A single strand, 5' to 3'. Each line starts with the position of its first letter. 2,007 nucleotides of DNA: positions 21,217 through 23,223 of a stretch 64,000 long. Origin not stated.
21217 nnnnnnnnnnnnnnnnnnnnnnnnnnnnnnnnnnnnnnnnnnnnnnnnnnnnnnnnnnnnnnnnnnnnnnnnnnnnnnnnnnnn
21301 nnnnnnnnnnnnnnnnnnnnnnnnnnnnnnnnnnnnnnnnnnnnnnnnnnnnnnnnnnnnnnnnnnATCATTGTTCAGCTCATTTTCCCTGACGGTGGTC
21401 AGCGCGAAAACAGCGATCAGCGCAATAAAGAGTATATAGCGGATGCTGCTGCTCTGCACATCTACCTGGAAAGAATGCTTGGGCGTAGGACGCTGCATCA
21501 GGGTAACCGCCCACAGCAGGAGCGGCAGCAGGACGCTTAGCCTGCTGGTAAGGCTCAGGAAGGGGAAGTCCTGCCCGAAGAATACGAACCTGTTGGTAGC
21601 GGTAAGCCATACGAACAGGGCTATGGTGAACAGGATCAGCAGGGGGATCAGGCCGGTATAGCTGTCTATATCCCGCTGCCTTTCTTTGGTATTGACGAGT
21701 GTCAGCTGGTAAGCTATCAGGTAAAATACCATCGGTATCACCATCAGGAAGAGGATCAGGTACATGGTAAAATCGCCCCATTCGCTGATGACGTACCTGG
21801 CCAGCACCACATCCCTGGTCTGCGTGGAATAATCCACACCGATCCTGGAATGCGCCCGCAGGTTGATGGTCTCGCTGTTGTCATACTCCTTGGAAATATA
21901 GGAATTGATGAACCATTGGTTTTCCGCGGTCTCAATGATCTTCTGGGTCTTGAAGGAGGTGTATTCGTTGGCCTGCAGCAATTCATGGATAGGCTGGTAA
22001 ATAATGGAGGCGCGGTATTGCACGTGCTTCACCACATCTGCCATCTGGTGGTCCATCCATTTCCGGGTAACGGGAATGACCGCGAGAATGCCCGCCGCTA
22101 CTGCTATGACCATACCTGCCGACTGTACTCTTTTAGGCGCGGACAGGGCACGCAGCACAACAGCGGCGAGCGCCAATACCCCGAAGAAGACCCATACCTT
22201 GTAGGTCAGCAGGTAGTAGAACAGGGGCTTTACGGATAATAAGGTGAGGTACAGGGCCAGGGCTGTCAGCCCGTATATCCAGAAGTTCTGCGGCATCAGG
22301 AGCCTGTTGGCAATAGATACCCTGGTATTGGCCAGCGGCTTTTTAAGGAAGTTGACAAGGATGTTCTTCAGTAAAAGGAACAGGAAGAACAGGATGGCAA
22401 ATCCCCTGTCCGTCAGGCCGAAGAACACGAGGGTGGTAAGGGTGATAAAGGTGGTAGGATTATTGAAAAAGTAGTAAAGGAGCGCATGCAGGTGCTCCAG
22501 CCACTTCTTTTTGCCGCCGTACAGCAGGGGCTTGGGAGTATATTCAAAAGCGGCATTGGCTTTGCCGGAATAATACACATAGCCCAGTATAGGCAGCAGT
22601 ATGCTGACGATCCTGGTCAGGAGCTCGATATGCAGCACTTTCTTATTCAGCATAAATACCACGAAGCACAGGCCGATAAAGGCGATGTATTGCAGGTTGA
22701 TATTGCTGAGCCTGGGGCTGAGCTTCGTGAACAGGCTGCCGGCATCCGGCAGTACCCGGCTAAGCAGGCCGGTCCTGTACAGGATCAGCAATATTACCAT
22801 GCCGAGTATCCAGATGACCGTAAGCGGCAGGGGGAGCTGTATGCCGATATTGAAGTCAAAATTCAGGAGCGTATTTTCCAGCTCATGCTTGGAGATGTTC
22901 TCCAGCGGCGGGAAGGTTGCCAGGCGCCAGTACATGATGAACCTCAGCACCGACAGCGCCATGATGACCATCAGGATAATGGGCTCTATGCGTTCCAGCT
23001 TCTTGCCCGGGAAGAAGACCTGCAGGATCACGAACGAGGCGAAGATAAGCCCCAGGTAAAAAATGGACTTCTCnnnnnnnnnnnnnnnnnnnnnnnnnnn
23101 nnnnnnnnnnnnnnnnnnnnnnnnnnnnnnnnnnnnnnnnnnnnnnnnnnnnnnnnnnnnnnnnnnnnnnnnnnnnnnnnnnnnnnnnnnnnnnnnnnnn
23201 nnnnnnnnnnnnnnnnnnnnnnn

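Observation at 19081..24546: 1821-aa single polypeptide combining a large N-terminal domain, ~14 TM helices with SEDS-like segments, and a class-B-PBP-like transpeptidase domain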

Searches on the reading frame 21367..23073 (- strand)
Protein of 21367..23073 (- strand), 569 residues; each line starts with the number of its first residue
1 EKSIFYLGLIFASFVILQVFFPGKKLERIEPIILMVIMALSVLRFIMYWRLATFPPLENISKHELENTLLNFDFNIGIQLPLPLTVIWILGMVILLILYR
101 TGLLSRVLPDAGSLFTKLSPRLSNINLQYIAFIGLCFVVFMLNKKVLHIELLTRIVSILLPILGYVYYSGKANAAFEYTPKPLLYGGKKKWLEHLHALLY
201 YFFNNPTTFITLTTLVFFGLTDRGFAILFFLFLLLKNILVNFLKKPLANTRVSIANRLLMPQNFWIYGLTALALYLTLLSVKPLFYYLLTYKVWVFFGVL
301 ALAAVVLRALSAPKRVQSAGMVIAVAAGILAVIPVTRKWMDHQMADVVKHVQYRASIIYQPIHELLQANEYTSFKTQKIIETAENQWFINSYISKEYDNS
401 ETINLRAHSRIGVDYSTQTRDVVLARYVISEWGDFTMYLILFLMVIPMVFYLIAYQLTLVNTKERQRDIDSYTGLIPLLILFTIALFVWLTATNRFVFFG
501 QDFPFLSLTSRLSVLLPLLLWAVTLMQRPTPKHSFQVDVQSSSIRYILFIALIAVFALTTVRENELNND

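Call 66: search_protein_representatives(alignment_id=A8)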
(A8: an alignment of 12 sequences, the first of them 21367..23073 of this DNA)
Query: 12 sequences, 570 profile positions. Proteins with E-value up to 0.001 (for the whole library): 330; up to 1e-10: 286; up to 1e-30: 152. The best 150 are listed.
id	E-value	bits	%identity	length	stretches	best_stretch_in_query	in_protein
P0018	8.2e-247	836.9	-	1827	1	2-570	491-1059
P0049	2.2e-216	736.4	-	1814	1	4-569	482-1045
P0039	1.3e-213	727.3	-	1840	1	2-569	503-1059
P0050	6.2e-192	655.7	-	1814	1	1-570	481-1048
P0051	1.7e-189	647.6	-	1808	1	3-569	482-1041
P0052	4.3e-189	646.3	-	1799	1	1-569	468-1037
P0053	9.0e-179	612.2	-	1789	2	1-569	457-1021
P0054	6.7e-174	596.2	-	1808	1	2-569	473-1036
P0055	3.5e-173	593.8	-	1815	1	1-569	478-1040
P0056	2.5e-163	561.3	-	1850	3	116-568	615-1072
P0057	6.5e-161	553.3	-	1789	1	3-569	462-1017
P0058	3.4e-154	531.1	-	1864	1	6-569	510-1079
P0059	4.9e-153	527.3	-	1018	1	4-471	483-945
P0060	1.2e-145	502.9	-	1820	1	3-569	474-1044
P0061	7.1e-145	500.3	-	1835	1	5-569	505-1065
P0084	1.3e-57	212.3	-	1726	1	8-566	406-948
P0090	8.3e-51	189.8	-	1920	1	4-558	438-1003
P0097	7.4e-49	183.3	-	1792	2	293-545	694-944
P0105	3.2e-45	171.3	-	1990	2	208-527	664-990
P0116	4.3e-44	167.6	-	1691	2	293-528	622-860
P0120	5.2e-43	164.0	-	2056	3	317-538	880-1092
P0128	4.9e-42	160.8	-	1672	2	293-535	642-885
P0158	4.0e-36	141.3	-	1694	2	297-534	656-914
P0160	7.1e-36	140.5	-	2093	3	228-534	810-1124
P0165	3.8e-35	138.1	-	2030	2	134-527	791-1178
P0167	6.1e-35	137.4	-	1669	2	293-555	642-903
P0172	1.2e-34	136.4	-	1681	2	301-553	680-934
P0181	4.7e-33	131.2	-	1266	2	322-559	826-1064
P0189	2.6e-32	128.7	-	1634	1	7-544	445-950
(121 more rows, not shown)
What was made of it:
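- Those members belong to the family at E of 1e-33 to 1e-49 (call 66).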

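Call 68: search_protein_families(library=pfam, alignment_id=A9, max_evalue=0.1)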
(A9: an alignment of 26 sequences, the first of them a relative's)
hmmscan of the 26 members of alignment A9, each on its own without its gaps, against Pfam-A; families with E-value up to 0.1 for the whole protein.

A. member 1, P0082 (1792 aa): 0 families

B. families by the number of members that match (of 26 scanned): 12 families
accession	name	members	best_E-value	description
PF00905.27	Transpeptidase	9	4.2e-05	Penicillin binding protein transpeptidase domain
PF11992.13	TgpA_N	2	0.00022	TgpA N-terminal domain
PF04932.20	Wzy_C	1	0.00087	O-Antigen ligase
PF22317.1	PolB_N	1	0.00094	DNA polymerase II small subunit, N-terminal domain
PF20712.2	CyanoTRADDas_TM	1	0.0022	Cyanobacterial TRADD-N associated 2-Transmembrane domain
PF07331.16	TctB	1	0.009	Tripartite tricarboxylate transporter TctB family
PF20237.3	DUF6594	1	0.012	Family of unknown function (DUF6594)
PF25592.1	DUF7937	1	0.024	Domain of unknown function (DUF7937)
PF19579.4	FtsL_2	1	0.036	Bacteriodetes cell division protein (FtsL-like)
PF23763.2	Beta-barrel_GLAA-B_I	1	0.043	GLAA-B beta-barrel domain I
PF13677.11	MotB_plug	1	0.055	Membrane MotB of proton-channel complex MotA/MotB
PF04831.18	POPDC1-3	1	0.1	POPDC1-3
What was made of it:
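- On O-antigen ligase / Wzy_C (PF04932): Only 1 of 26 members gives a weak Wzy_C hit (call 68).
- Closest known: O-antigen ligase / Wzy_C superfamily. Same: One distant member gives a weak Wzy_C hit (call 68).
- One distant member gives a weak Wzy_C hit at 8.7e-4 (call 68). There are weak Wzy_C and TgpA_N hits in 1-2 of 26 members (call 68).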

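Call 107: list_cluster_members(proteins=[P0084, P0090, P0097, P0105, P0116, P0120, P0128, P0160, P0165, P0189])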
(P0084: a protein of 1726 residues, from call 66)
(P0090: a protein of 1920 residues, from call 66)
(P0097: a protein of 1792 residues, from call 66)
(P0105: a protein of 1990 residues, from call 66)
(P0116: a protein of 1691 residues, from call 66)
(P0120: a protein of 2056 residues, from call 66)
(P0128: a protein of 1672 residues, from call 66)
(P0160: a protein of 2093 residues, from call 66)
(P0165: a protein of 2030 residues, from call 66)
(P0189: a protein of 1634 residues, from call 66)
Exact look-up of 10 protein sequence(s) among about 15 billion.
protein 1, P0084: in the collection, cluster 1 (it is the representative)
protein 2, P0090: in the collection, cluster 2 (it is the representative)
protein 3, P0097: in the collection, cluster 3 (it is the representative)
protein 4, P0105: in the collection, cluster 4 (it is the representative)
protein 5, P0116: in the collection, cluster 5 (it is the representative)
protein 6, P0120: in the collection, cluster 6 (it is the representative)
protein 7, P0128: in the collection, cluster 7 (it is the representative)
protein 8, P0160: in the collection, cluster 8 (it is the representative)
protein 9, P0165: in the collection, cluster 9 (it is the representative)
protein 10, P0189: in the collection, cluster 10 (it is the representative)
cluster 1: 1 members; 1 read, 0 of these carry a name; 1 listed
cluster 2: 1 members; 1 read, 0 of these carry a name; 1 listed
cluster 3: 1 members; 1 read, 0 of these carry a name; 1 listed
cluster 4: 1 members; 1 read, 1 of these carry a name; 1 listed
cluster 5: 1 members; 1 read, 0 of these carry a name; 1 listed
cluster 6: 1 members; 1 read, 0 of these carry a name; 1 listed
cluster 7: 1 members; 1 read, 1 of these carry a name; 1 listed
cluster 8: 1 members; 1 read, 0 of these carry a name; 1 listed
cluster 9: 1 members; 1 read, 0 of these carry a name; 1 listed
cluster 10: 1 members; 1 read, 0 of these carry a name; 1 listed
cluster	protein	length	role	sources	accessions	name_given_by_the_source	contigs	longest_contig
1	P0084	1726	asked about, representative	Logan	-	-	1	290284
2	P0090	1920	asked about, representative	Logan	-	-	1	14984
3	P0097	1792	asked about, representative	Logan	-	-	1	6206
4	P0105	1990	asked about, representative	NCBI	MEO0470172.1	MAG: hypothetical protein AAF206_11165, partial [Bacteroidota bacterium]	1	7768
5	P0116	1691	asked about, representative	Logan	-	-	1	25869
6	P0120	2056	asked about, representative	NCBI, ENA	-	-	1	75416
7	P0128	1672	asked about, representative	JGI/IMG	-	cell division protein FtsI/penicillin-binding protein 2/cell division protein FtsW (lipid ...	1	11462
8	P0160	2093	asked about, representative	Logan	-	-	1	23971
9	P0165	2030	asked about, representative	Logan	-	-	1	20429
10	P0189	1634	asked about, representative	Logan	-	-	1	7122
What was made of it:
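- IMG independently named P0128 as FtsI/PBP2 plus FtsW (call 107).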

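Call 109: search_protein_families(library=pfam, proteins=[P0158, P0167, P0181, P0172, P0128], max_evalue=1)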
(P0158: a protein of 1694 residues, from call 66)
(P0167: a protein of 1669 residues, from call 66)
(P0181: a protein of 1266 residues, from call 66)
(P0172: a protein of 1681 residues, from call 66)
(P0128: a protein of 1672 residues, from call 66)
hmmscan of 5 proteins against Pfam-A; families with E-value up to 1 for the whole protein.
P0158 (1694 aa): 3 families
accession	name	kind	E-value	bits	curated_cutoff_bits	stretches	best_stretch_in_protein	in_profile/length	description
PF01098.24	FTSW_RODA_SPOVE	-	0.00024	20.7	26.4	1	804-893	252-338/356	Cell cycle protein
PF00905.27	Transpeptidase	-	0.1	12.3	22.1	1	1276-1341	2-54/299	Penicillin binding protein transpeptidase domain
PF02625.21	XdhC_CoxI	-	0.14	12.5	24.3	1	1335-1374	7-47/68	XdhC and CoxI family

P0167 (1669 aa): 0 families

P0181 (1266 aa): 1 family
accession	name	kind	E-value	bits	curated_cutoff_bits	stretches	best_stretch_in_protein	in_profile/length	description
PF07850.20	Renin_r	-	0.29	11.6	27.8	0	1045-1074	31-60/79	Renin receptor-like transmembrane spanning segment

P0172 (1681 aa): 0 families

P0128 (1672 aa): 1 family
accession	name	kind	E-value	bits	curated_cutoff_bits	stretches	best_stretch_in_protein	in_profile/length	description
PF00905.27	Transpeptidase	-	0.061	12.9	22.1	0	1500-1608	149-252/299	Penicillin binding protein transpeptidase domain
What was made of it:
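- On SEDS (FtsW/RodA/SpoVE, Pfam PF01098): The best bridging member scores 20.7 bits against a cutoff of 26.4 (call 109).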

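Call 110: search_protein_families(library=ncbifam, proteins=[P0158, P0167, P0181, P0172, P0128], max_evalue=1)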
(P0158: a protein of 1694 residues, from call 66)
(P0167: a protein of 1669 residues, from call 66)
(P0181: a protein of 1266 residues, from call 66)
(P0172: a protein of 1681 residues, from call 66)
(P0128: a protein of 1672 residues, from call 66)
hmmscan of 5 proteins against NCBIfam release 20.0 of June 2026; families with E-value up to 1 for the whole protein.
P0158 (1694 aa): 4 families
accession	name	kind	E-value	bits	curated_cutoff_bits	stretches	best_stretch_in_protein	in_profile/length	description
TIGR03423.1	pbp2_mrdA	equivalog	1.9e-08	33.4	455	1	1221-1395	212-366/593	penicillin-binding protein 2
TIGR02614.1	ftsW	equivalog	2.3e-06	26.9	337.5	1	603-891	113-339/357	putative lipid II flippase FtsW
TIGR02210.1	rodA_shape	equivalog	0.00018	20.8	336.7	1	805-893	255-340/357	rod shape-determining protein RodA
NF053573.1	PBP2_PenA_Neis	exception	0.12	10.9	1105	1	1273-1304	261-292/572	peptidoglycan D,D-transpeptidase PBP2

P0167 (1669 aa): 1 family
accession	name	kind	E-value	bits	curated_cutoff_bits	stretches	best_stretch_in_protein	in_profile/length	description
TIGR03423.1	pbp2_mrdA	equivalog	2.9e-05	22.8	455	1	1179-1297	212-316/593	penicillin-binding protein 2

P0181 (1266 aa): 2 families
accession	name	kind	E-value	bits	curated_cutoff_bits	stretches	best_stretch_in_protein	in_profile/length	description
TIGR02614.1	ftsW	equivalog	9.1e-05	21.7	337.5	1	938-1009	264-333/357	putative lipid II flippase FtsW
NF045607.1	exo_Victor_syst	equivalog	0.6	10.1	35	0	561-596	45-79/82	XrtV sorting system accessory protein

P0172 (1681 aa): 2 families
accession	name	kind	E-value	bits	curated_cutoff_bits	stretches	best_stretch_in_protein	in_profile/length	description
TIGR02614.1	ftsW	equivalog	0.00023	20.4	337.5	1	625-883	110-334/357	putative lipid II flippase FtsW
TIGR03423.1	pbp2_mrdA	equivalog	0.03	12.9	455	1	1213-1323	220-320/593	penicillin-binding protein 2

P0128 (1672 aa): 3 families
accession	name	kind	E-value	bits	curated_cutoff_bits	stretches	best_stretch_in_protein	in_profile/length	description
TIGR03423.1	pbp2_mrdA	equivalog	6.9e-08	31.5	455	2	1187-1293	223-316/593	penicillin-binding protein 2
NF053573.1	PBP2_PenA_Neis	exception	0.069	11.7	1105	0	1214-1294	247-318/572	peptidoglycan D,D-transpeptidase PBP2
NF007767.1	PRK10452.1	equivalog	0.61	10.3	122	0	559-602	58-100/120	multidrug/spermidine efflux SMR transporter subunit MdtJ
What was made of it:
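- On SEDS (FtsW/RodA/SpoVE, Pfam PF01098): Pfam PF01098 hits at 2.4e-4 and NCBIfam ftsW at 2.3e-6 on P0158 (calls 109, 110). The NCBIfam equivalog cutoffs of about 337 bits are far from reached (call 110).
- Pfam FTSW_RODA_SPOVE hits at 2.4e-4; NCBIfam ftsW at 2.3e-6, rodA at 1.8e-4 and pbp2_mrdA at 1.9e-8 on bridging members (calls 109, 110).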
